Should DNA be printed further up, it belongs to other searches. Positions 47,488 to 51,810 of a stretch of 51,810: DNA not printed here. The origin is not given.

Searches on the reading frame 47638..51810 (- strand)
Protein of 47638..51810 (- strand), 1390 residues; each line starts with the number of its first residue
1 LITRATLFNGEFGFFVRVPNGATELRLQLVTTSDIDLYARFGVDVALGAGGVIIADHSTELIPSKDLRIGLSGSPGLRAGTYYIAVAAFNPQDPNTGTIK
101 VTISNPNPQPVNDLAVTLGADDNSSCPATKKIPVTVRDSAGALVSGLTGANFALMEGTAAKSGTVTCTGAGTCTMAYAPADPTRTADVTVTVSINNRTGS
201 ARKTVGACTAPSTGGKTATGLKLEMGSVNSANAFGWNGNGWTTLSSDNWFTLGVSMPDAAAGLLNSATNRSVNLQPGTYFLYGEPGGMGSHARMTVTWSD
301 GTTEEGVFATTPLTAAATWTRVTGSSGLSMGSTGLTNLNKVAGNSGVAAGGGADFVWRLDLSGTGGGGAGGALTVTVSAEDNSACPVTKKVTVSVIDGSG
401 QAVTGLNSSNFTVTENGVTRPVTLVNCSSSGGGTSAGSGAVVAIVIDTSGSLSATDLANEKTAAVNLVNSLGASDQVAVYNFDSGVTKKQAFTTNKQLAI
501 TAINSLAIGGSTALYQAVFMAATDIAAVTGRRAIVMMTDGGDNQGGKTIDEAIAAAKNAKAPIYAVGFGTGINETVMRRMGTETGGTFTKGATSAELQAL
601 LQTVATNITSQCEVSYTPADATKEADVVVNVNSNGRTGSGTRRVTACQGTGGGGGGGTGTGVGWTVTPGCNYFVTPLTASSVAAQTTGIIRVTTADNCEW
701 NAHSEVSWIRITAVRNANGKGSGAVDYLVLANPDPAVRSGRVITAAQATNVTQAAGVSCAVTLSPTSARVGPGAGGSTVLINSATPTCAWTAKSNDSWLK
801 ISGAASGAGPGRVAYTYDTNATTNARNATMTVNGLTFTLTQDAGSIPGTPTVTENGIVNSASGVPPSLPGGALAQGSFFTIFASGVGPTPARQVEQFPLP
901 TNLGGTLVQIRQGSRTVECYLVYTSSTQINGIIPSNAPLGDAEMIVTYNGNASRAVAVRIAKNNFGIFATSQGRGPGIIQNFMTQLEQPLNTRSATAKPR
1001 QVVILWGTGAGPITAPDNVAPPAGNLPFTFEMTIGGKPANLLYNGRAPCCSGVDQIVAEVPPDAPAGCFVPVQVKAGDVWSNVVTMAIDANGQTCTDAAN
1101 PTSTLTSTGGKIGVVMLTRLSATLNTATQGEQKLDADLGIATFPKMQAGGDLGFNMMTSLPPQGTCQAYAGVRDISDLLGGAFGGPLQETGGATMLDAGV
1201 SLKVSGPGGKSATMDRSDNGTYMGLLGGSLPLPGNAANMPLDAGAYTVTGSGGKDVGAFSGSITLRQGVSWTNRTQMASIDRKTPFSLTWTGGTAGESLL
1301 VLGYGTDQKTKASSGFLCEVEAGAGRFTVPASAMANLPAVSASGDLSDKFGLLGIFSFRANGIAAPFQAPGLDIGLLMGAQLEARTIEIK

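Call 97: search_protein_families(library=pfam, proteins=[window:47638-51810:-], max_evalue=0.0001)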
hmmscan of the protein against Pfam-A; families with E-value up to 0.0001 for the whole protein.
window:47638-51810:- (1390 aa): 3 families
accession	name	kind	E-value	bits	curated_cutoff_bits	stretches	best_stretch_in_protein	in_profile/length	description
PF00092.34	VWA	-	1.8e-16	61.3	23.8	1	442-601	2-172/174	von Willebrand factor type A domain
PF13519.12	VWA_2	-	3.5e-12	47.3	27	1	442-540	1-106/107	von Willebrand factor type A domain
PF13768.12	VWA_3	-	1.9e-09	38.2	27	1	442-587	3-152/155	von Willebrand factor type A domain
